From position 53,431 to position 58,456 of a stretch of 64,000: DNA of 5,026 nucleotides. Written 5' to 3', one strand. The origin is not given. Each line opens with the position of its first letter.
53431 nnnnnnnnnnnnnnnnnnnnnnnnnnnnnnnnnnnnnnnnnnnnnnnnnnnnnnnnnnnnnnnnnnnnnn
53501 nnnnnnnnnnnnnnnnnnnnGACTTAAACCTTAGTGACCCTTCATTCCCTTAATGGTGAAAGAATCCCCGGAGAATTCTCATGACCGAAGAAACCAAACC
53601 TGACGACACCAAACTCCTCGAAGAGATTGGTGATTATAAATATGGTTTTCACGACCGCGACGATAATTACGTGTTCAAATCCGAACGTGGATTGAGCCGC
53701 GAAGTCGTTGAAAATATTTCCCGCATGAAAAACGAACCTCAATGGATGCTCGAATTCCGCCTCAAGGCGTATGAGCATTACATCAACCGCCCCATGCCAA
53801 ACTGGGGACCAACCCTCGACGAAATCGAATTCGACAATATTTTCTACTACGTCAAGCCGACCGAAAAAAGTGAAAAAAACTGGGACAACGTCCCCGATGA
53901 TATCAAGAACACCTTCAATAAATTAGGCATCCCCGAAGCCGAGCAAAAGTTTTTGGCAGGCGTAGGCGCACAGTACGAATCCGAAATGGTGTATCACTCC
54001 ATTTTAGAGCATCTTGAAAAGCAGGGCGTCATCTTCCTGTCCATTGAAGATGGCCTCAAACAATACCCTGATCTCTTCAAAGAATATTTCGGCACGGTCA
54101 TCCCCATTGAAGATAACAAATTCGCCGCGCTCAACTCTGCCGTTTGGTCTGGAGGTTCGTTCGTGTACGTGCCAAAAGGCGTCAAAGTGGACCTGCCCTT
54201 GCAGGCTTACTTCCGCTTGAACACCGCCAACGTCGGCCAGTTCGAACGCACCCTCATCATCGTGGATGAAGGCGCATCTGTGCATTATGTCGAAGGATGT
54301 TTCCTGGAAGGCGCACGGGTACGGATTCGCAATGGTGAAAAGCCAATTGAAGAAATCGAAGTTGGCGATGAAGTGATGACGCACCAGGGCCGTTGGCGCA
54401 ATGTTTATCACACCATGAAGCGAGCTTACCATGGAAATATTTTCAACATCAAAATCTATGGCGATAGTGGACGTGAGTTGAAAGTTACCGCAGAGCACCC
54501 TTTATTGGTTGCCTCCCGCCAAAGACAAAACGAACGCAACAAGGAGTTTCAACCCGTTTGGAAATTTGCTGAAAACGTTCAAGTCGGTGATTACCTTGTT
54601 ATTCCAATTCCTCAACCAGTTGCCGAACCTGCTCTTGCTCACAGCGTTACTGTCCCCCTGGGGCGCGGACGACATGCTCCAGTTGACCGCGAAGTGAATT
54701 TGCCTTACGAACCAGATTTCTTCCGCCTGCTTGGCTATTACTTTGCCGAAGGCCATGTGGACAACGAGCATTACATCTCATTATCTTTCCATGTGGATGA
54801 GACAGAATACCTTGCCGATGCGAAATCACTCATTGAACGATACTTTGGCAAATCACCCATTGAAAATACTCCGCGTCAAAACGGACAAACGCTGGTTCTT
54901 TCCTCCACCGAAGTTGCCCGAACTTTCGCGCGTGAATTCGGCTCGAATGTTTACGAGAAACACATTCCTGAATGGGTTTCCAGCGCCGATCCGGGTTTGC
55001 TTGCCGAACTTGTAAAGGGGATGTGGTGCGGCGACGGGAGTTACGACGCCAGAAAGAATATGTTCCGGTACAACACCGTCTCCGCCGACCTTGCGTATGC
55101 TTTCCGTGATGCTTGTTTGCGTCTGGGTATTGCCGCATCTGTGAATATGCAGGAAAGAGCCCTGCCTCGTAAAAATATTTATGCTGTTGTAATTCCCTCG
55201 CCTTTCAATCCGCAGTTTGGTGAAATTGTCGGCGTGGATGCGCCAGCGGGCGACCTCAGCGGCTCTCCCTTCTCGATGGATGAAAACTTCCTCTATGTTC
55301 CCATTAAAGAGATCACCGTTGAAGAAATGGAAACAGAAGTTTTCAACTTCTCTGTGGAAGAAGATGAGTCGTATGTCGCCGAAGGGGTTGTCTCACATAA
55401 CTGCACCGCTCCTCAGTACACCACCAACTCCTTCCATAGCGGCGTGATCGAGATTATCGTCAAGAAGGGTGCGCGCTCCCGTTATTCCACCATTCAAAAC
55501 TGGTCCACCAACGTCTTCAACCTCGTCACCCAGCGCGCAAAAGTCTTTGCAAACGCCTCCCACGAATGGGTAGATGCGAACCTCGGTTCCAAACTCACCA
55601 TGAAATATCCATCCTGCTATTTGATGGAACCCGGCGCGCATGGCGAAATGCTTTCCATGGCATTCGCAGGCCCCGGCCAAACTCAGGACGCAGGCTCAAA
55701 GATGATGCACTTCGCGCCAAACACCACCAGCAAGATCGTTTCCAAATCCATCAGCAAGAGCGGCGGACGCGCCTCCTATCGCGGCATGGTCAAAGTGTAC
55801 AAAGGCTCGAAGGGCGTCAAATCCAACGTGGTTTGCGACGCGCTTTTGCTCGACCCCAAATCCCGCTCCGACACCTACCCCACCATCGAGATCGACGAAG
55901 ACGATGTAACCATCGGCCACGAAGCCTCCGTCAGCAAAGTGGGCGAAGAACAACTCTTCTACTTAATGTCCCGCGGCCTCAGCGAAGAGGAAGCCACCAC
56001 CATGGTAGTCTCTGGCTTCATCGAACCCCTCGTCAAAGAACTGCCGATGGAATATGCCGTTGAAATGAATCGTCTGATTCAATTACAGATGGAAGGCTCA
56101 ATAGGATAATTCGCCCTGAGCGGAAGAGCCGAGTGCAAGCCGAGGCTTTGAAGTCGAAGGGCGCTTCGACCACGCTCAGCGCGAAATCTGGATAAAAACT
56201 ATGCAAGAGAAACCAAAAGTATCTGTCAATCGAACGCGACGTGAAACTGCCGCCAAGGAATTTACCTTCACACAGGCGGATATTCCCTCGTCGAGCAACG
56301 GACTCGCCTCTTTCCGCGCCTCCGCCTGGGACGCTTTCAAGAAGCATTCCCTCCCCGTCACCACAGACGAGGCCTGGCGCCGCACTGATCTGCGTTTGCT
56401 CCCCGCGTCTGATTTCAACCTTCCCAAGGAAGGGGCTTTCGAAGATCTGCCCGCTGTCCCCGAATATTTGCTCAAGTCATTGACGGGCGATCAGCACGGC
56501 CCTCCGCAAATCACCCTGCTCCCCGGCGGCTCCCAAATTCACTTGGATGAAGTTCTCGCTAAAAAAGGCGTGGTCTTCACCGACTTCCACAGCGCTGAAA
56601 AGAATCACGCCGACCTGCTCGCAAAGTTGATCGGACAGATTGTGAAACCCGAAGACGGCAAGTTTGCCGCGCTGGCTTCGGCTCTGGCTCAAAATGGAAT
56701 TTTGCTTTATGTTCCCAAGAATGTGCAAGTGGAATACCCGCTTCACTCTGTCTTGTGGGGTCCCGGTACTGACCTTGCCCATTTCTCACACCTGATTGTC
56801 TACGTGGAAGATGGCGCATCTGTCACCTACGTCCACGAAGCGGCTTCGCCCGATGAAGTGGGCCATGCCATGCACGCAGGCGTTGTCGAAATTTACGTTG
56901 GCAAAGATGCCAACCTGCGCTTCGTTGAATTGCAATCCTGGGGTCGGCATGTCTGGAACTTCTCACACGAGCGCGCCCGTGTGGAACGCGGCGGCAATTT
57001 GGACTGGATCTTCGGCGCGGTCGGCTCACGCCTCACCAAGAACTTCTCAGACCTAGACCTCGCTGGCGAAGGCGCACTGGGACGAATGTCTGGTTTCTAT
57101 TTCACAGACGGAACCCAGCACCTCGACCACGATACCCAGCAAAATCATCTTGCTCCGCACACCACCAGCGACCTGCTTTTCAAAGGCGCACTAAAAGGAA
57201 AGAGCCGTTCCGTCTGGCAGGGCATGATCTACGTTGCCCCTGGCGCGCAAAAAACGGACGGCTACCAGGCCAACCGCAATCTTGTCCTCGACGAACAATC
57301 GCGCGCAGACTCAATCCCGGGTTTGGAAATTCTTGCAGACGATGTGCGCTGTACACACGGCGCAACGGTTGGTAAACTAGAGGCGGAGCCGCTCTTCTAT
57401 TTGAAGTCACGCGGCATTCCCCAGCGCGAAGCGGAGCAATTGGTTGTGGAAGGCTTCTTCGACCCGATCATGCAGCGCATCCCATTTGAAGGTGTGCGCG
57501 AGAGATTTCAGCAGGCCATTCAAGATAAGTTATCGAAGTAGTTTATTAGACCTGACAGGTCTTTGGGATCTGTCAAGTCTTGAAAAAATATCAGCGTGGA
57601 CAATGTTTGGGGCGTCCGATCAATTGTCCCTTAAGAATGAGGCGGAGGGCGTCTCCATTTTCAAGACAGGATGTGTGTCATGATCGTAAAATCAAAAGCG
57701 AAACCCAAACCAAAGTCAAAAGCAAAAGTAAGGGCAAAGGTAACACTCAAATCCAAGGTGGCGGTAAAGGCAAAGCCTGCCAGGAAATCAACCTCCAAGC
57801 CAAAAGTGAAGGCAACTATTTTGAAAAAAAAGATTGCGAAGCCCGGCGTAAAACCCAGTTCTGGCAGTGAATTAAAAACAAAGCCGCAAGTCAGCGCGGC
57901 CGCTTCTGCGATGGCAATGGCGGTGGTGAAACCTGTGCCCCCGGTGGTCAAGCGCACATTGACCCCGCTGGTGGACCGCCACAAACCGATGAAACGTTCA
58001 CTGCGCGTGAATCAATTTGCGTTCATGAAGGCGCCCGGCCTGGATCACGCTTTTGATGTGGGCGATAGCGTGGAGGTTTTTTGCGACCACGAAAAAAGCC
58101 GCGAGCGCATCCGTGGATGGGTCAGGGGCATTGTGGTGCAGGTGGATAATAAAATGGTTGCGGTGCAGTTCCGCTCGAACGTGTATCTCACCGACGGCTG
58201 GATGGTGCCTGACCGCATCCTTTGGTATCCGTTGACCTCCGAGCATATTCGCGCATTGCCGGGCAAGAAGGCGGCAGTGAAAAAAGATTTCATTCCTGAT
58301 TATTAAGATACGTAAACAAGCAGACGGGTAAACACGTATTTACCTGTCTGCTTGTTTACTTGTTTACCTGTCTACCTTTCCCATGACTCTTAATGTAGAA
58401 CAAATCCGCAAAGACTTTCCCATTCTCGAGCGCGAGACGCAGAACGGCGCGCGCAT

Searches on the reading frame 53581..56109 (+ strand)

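Call 62: search_protein_families(library=pfam, proteins=[window:53581-56109:+], max_evalue=0.00001)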
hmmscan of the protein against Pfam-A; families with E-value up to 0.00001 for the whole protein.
window:53581-56109:+ (842 aa): 7 families
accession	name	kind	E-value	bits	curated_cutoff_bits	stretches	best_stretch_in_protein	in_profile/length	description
PF01458.23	SUFBD_core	-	8.4e-83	277.8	27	1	604-813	26-232/232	SUF system FeS cluster assembly, SufBD core domain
PF14890.11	Intein_splicing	-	9.5e-13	48.7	35.8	1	267-607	30-155/155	Intein splicing domain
PF01079.26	Hint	-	2.2e-11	44.2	29.7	1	235-369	8-145/213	Hint module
PF19295.5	SufBD_N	-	3.5e-11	43.5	23.5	1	147-208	110-171/172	SufBD protein N-terminal region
PF14528.11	LAGLIDADG_3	-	1.3e-09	38.6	22.5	0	474-536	3-66/82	LAGLIDADG-like domain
PF13403.11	Hint_2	-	1.4e-08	35.6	28.4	1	240-284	2-46/147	Hint domain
PF05203.21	Hom_end_hint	-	9.6e-06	26.2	32.1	0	240-322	1-89/228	Hom_end-associated Hint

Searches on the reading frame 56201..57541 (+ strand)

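Call 62: search_protein_families(library=pfam, proteins=[window:56201-57541:+], max_evalue=0.00001)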
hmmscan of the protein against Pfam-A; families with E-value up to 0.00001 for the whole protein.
window:56201-57541:+ (446 aa): 2 families
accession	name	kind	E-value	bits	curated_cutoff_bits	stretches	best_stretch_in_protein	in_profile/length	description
PF01458.23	SUFBD_core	-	7e-83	278.1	27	1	192-419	8-232/232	SUF system FeS cluster assembly, SufBD core domain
PF19295.5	SufBD_N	-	4.2e-16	59.5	23.5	1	121-181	110-170/172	SufBD protein N-terminal region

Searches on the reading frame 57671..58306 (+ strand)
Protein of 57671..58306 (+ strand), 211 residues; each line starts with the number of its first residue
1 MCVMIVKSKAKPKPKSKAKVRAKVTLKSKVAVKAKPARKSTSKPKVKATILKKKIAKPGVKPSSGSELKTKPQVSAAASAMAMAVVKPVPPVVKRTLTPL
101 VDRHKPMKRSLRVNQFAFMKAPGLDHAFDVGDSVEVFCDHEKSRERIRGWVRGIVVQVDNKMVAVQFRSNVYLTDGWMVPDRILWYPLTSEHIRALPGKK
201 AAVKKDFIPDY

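Call 8: search_protein_families(library=ncbifam, proteins=[window:57671-58306:+])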
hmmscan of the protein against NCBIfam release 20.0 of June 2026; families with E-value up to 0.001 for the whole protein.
window:57671-58306:+ (211 aa): 0 families

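Call 9: search_protein_families(library=pfam, proteins=[window:57671-58306:+])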
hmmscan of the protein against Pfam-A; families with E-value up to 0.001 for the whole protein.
window:57671-58306:+ (211 aa): 1 family
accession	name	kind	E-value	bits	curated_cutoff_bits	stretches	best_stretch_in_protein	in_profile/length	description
PF05641.18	Agenet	-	0.0001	23.2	27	1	131-175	1-42/61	Agenet domain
